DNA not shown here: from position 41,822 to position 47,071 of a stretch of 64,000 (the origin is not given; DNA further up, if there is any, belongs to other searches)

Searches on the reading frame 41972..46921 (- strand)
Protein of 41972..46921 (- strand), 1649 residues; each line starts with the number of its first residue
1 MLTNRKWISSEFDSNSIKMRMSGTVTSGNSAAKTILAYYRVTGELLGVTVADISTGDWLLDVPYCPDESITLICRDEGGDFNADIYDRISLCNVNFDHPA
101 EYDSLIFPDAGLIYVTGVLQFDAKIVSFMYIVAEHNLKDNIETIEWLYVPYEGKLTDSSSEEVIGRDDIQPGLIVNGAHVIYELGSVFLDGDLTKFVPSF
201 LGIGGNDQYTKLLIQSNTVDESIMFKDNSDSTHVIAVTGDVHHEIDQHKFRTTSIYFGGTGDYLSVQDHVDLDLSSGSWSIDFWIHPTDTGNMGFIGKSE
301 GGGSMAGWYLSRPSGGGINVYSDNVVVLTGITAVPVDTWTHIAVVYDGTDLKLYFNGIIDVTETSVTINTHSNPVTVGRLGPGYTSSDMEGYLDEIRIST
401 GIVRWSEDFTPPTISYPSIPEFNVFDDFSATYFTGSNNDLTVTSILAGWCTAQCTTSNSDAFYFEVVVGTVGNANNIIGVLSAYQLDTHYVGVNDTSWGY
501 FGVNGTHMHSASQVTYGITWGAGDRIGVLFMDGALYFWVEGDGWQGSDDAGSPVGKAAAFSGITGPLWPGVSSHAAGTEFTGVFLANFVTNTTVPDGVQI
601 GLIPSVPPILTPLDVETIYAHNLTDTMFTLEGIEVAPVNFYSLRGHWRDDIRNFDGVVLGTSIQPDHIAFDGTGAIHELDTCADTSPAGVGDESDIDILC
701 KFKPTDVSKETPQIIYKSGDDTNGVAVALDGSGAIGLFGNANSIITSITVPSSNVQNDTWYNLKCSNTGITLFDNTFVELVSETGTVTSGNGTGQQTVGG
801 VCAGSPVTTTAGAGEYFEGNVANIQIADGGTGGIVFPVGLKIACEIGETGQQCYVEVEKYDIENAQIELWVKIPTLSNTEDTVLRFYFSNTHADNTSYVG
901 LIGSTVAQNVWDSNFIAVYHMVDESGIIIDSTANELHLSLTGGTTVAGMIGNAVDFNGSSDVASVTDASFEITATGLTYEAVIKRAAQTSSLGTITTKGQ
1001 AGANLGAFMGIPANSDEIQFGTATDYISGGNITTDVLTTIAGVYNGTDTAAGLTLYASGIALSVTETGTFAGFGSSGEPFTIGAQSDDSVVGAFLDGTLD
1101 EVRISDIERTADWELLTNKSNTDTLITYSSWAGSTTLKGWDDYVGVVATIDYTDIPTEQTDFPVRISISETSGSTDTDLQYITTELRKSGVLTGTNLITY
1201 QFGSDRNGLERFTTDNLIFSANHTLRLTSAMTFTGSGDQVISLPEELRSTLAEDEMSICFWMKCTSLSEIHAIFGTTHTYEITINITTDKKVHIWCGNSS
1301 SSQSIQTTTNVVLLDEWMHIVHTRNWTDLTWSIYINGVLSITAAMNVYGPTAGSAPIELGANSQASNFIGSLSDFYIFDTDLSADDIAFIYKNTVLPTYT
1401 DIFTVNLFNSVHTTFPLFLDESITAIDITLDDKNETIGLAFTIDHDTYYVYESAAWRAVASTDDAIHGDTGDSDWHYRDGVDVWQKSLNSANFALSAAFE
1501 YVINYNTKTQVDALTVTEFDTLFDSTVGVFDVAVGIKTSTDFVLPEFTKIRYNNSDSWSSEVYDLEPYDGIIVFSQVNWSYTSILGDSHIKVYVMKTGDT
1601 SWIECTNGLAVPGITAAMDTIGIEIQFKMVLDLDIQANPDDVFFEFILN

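Call 32: search_protein_families(library=phrogs, proteins=[window:41972-46921:-], max_evalue=0.001)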
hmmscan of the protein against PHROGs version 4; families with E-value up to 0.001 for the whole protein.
window:41972-46921:- (1649 aa): 4 families
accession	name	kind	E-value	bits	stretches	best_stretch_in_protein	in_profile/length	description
phrog_24074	-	unknown function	2.1e-23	83.5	1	212-418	417-625/892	-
phrog_13163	-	tail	5.4e-17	62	1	240-418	540-719/976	baseplate wedge subunit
phrog_701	-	head and packaging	3.7e-16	57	1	228-415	4036-4221/6136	virion structural protein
phrog_38322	-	unknown function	4.3e-16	59.9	1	320-417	406-504/506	-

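Call 33: search_protein_families(library=pfam, proteins=[window:41972-46921:-], max_evalue=0.01)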
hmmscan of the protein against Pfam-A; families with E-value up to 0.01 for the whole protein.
window:41972-46921:- (1649 aa): 3 families
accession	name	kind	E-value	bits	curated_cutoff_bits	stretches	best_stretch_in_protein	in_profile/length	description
PF13385.13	Laminin_G_3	-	2.6e-46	157.9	27.6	3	1237-1388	3-151/151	Concanavalin A-like lectin/glucanases superfamily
PF00622.36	SPRY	-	0.00019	21.9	26.3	1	462-530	2-73/121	SPRY domain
PF00354.24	Pentaxin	-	0.0017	18.5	25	1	1254-1396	25-172/194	Pentaxin family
